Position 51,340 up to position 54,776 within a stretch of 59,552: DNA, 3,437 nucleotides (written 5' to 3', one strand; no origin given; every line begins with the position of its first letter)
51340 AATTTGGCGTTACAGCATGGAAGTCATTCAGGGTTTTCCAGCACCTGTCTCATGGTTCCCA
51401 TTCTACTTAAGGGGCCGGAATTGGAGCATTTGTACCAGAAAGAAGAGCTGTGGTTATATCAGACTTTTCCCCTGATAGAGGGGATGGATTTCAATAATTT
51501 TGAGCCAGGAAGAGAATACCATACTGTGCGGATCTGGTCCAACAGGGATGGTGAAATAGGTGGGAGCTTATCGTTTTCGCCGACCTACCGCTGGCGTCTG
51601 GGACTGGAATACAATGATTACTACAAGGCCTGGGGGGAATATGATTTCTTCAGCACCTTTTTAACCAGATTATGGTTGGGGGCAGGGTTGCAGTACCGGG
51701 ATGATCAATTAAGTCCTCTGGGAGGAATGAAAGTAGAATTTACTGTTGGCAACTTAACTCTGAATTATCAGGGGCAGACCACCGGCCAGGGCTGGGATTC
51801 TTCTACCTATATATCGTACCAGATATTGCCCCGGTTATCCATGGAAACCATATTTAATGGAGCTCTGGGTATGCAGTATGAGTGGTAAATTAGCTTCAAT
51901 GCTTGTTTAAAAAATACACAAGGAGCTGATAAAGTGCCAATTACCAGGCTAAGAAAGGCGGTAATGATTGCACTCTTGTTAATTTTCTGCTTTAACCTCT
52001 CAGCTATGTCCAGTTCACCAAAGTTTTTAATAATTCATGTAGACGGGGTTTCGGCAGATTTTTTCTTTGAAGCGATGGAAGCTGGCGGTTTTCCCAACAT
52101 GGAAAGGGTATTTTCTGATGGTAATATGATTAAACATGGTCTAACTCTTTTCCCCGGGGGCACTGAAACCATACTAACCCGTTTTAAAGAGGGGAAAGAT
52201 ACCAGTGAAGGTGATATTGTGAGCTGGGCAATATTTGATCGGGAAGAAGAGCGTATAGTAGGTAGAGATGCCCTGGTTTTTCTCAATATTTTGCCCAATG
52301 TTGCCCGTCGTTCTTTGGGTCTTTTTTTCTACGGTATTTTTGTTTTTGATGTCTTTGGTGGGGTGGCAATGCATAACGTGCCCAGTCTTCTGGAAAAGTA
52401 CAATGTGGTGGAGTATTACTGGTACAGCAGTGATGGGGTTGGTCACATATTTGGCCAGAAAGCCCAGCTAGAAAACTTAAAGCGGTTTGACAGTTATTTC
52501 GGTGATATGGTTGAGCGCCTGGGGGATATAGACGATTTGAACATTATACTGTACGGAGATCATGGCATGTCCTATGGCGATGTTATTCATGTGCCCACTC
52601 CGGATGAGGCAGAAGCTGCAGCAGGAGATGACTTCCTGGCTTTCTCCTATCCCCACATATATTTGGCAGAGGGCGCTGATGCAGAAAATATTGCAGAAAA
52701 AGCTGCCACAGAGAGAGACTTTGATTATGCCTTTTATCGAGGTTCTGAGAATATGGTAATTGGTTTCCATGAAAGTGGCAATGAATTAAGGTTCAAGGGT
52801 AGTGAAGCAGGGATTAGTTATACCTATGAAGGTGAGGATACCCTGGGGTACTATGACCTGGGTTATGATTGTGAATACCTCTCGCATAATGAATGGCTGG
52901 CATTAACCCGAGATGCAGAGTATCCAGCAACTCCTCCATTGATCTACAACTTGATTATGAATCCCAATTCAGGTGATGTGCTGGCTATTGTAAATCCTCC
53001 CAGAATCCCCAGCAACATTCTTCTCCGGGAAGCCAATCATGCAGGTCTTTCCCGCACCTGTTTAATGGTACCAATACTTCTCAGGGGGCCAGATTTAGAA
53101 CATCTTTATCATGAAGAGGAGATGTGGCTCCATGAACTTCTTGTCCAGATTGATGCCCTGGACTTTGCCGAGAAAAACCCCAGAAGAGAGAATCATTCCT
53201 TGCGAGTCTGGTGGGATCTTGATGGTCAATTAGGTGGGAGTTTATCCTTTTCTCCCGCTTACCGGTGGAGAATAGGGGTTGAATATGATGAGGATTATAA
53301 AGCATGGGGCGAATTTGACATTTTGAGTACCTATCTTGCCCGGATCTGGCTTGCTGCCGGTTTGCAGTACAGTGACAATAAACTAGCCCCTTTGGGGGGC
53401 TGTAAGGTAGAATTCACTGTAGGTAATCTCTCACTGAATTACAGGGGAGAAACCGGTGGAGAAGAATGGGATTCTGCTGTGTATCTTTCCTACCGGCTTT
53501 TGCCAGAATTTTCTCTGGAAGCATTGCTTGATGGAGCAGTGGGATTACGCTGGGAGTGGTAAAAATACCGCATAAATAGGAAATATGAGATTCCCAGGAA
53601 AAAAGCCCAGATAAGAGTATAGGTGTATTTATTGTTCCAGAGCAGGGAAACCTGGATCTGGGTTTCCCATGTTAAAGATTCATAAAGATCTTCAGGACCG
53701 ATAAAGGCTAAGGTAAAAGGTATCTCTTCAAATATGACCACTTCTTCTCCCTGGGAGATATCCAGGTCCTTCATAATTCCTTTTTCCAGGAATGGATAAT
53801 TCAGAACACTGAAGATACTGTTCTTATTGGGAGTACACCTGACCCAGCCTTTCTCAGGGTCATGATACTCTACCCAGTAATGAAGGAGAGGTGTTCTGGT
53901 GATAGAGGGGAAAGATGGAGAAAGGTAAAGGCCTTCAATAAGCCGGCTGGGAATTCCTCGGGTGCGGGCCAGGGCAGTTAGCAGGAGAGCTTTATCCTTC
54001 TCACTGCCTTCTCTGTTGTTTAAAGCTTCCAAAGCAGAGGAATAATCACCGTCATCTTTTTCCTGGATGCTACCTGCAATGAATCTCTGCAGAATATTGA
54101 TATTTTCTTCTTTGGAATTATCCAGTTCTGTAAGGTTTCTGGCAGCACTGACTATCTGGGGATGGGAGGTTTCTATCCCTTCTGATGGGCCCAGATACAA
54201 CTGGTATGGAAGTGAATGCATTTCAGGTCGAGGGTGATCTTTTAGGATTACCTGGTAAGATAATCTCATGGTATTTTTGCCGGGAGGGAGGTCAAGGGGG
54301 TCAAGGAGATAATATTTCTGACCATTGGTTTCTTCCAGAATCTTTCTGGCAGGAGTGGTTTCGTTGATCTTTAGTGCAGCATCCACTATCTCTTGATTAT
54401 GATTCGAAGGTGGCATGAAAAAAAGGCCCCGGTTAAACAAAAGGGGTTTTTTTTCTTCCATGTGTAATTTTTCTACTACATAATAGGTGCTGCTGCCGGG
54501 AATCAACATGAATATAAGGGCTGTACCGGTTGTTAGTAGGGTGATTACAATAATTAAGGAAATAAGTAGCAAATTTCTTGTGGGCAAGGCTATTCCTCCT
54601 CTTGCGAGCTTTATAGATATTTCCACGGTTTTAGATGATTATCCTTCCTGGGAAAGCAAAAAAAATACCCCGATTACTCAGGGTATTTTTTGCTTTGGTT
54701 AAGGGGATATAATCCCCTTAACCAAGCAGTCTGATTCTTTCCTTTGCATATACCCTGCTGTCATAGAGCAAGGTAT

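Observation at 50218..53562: Tandem secreted phosphodiesterases, each fused to its own C-terminal outer-membrane-barrel-like module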

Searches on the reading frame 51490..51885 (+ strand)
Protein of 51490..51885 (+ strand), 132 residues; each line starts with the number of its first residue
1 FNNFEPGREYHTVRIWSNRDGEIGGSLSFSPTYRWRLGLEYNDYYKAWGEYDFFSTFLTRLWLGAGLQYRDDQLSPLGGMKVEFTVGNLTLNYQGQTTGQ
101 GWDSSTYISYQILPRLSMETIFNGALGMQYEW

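Call 30: predict_structure(alignment_id=A2)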
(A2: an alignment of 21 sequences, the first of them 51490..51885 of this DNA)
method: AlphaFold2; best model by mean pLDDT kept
length: 132 residues; sequences in the alignment: 21
mean_pLDDT: 93.1   pTM: 0.81
mean pLDDT of the five models: 93.1, 92.1, 91.6, 90.8, 90.1
residues with pLDDT >= 90: 112; 70-90: 16; 50-70: 3; < 50: 1
segments of 3 or more residues with pLDDT < 50: none
pLDDT, mean of each block of 10 residues (from residue 1): 70 95 96 93 96 94 97 96 96 93 95 96 91 96
secondary structure, 60 per line:
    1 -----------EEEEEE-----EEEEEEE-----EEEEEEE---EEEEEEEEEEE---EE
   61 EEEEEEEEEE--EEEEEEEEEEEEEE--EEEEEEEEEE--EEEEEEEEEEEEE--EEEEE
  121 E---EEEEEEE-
elements in order: E12-17 E23-29 E35-41 E45-55 E59-70 E73-86 E89-98 E101-113 E116-121 E125-131
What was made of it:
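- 51523..51885 (+): Gene A C-terminal 10-stranded beta-barrel, aa 436-556. Ends in the beta-signal G551-M-Q-Y-E-W556. AF2 domain model has pLDDT 93.1 and ten strands (call 30).
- On BAM-assembled outer-membrane beta-barrel proteins: Ten strands (call 30).
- The domain model has pLDDT 93.1 and ten strands (call 30). The loops are only 2-5 residues long, leaving no obvious binding vestibule (call 30).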

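Call 32: fold_search(model_id=the predicted structure, library=pdb)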
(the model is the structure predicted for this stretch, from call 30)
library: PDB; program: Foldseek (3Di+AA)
matches with E <= 10: 846; with E <= 0.001: 3
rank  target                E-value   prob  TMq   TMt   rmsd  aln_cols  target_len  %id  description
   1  8uzl_B                1.4e-04  1.00  0.52  0.49   5.9       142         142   13  Designed Transmembrane beta-barrel- TMB10_163 (released 2024-07-17)
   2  6x9z                  1.5e-04  1.00  0.52  0.56   5.0       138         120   15  De novo design of transmembrane beta-barrels (released 2021-02-17)
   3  8uzl_D                5.1e-04  1.00  0.50  0.48   5.6       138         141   12  Designed Transmembrane beta-barrel- TMB10_163 (released 2024-07-17)
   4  5o68_C                1.0e-03  1.00  0.45  0.27   9.0       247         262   10  Crystal Structure of the Pseudomonas functional amyloid secretion protein FapF - R157A mutant (released 2017-08-23)
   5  9fdg_MODEL_1_A        2.4e-03  1.00  0.47  0.38   9.9       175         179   15  Solution structure of a de novo designed 12-stranded transmembrane beta-barrel in LDAO micelles. (released 2024-10-16)
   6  5g26                  3.0e-03  1.00  0.48  0.30  10.4       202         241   10  Unveiling the Mechanism Behind the in-meso Crystallization of Membrane Proteins (released 2017-02-15)
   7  5o68_I                3.0e-03  0.99  0.41  0.27   9.1       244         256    9  Crystal Structure of the Pseudomonas functional amyloid secretion protein FapF - R157A mutant (released 2017-08-23)
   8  4e1s                  3.9e-03  1.00  0.47  0.30  10.4       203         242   10  X-ray crystal structure of the transmembrane beta-domain from intimin from EHEC strain O157:H7 (released 2012-06-13)
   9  6x1k_MODEL_1_A        5.6e-03  1.00  0.51  0.54   5.6       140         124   14  Solution NMR structure of de novo designed TMB2.3 (released 2021-02-17)
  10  5o68_L                5.6e-03  0.97  0.38  0.26   8.0       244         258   10  Crystal Structure of the Pseudomonas functional amyloid secretion protein FapF - R157A mutant (released 2017-08-23)
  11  7prn                  6.3e-03  0.97  0.31  0.17  12.7       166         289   11  E1M, D97A, E99A MUTANT OF RH. BLASTICA PORIN (released 1998-08-12)
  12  4dcb_A                6.6e-03  1.00  0.57  0.28  16.4       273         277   10  Y. pestis Plasminogen Activator Pla in Complex with Human Plasminogen Activation Loop Peptide ALP11 (released 2012-06-06)
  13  2x56                  8.1e-03  1.00  0.66  0.33  14.7       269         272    7  Yersinia Pestis Plasminogen Activator Pla (Native) (released 2010-07-28)
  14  4pr7_A                8.6e-03  1.00  0.51  0.42   5.9       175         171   10  KdgM porin in complex with disordered oligogalacturonate (released 2014-06-11)
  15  2f1t_A                8.6e-03  1.00  0.51  0.39  15.2       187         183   10  Outer membrane protein OmpW (released 2006-01-24)
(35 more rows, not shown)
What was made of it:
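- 51523..51885 (+): All 50 listed Foldseek PDB matches are transmembrane beta-barrels (call 32).
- On BAM-assembled outer-membrane beta-barrel proteins: All 50 listed Foldseek PDB matches are closed transmembrane barrels, with full-length alignment to the 10-strand 8uzl at TM 0.52 (call 32).
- On Type IX secretion C-terminal sorting domain: The fold matches are membrane barrels (call 32).
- Closest known: Bipartite OM proteins with a periplasmic domain plus a barrel. Same: The OprF and OmpA barrels are among the fold matches (call 32).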

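Call 38: search_protein_families(library=pfam, alignment_id=A2, max_evalue=10)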
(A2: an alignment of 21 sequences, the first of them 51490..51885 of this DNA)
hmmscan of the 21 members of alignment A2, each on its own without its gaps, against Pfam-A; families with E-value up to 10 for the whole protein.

A. member 1, window:51490-51885:+ (132 aa): 0 families

B. families by the number of members that match (of 21 scanned): 5 families
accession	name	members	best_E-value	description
PF11751.14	PorP_SprF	1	0.0017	Type IX secretion system membrane protein PorP/SprF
PF05598.16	DUF772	1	0.0025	Transposase domain (DUF772)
PF16941.11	CymA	1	0.05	Putative cyclodextrin porin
PF04338.18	DUF481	1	0.051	Protein of unknown function, DUF481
PF13598.12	DUF4139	1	0.13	Domain of unknown function (DUF4139)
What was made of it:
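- Closest known: Enzyme-barrel fusions of type V secretion. Different: None of these features is present here (calls 30, 38).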

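Call 40: search_protein_representatives(alignment_id=A2)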
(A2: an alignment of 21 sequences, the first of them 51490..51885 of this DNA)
Query: 21 sequences, 136 profile positions. Proteins with E-value up to 0.001 (for the whole library): 58; up to 1e-10: 45; up to 1e-30: 8. The best 58 are listed.
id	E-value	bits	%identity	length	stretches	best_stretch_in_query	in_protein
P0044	7.0e-44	165.5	-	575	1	2-136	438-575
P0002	1.8e-38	148.0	-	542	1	1-136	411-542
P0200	1.6e-37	145.0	-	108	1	30-136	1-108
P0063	4.1e-36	140.4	-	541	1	4-136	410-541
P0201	1.8e-34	135.0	-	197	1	1-136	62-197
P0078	4.2e-34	133.9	-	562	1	4-136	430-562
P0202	1.9e-33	131.7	-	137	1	25-118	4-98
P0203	1.5e-31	125.6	-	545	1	1-136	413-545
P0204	2.8e-28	115.0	-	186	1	1-136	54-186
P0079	6.2e-27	110.6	-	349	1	5-136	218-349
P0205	9.1e-27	110.1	-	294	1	3-136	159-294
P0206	9.5e-27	110.0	-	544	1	4-136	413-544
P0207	8.3e-26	107.0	-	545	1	4-136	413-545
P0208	1.5e-25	106.1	-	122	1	48-136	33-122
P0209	4.3e-25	104.7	-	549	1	4-136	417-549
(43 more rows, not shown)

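Call 54: search_solved_structures(query=A2, max_evalue=10)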
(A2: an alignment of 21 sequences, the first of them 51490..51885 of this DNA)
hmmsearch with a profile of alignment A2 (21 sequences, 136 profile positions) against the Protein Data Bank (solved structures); distinct sequences matched with E-value up to 10: 0.

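Call 55: search_protein_families(library=ncbifam, alignment_id=A2, max_evalue=10)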
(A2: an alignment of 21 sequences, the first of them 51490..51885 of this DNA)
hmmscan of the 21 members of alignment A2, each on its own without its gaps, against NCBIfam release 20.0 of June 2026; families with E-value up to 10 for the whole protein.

A. member 1, window:51490-51885:+ (132 aa): 0 families

B. families by the number of members that match (of 21 scanned): 5 families
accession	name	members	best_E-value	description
TIGR03519.1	T9SS_PorP_fam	1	0.0053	PorP/SprF family type IX secretion system membrane protein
NF010579.0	PRK13972.1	1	0.047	GSH-dependent disulfide bond oxidoreductase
NF003922.0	PRK05443.2-3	1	0.15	RNA degradosome polyphosphate kinase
NF009728.0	PRK13254.1-2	1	0.18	cytochrome c maturation protein CcmE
NF005870.0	PRK07810.1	1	0.19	O-succinylhomoserine sulfhydrylase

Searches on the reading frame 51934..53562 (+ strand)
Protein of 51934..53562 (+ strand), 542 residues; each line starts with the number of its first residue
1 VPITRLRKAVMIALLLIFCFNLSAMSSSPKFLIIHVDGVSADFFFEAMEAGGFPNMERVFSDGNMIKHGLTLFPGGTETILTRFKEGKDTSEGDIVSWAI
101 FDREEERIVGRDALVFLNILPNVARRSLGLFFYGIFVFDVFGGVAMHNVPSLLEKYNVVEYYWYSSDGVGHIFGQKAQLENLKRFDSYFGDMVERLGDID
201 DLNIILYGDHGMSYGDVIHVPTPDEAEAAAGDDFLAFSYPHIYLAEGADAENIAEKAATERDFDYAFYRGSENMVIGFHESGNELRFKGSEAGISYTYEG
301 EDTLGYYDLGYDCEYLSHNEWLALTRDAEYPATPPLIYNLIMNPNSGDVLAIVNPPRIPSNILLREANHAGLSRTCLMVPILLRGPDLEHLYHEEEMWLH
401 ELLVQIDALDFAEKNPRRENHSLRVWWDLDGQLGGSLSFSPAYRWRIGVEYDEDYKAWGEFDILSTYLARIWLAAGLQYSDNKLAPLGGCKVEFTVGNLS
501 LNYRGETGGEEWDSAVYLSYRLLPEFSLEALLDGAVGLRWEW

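Call 3: search_protein_families(library=pfam, proteins=[window:51934-53562:+], max_evalue=1)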
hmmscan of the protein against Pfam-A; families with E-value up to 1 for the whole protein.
window:51934-53562:+ (542 aa): 2 families
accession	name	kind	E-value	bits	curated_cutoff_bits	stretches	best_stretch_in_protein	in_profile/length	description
PF01663.27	Phosphodiest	-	2.9e-10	40.7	23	1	154-215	158-224/342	Type I phosphodiesterase / nucleotide pyrophosphatase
PF01676.23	Metalloenzyme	-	0.26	11.2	24.3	1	155-211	146-201/252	Metalloenzyme superfamily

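Call 4: search_protein_families(library=ncbifam, proteins=[window:51934-53562:+], max_evalue=1)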
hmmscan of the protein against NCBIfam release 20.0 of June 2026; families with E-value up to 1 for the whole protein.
window:51934-53562:+ (542 aa): 0 families

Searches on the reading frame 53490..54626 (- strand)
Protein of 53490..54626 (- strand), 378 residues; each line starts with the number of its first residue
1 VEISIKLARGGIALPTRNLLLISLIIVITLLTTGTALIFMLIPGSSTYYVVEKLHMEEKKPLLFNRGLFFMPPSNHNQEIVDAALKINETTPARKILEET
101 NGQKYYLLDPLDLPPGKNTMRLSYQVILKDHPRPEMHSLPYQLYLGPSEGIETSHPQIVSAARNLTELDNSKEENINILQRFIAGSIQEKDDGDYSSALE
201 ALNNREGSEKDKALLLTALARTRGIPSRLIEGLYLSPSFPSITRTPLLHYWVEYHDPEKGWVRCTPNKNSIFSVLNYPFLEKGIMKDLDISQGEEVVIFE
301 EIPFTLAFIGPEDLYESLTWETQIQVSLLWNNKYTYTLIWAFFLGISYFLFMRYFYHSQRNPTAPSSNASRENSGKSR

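Call 14: search_protein_families(library=pfam, proteins=[window:53490-54626:-], max_evalue=0.01)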
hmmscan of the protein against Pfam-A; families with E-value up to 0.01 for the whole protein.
window:53490-54626:- (378 aa): 1 family
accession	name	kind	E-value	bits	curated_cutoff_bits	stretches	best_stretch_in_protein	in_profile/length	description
PF01841.26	Transglut_core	-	1.1e-12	48.6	23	1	161-266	3-108/108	Transglutaminase-like superfamily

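Call 49: search_protein_families(library=ncbifam, proteins=[window:53490-54626:-], max_evalue=0.001)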
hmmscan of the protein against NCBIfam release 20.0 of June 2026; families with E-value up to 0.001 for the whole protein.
window:53490-54626:- (378 aa): 0 families
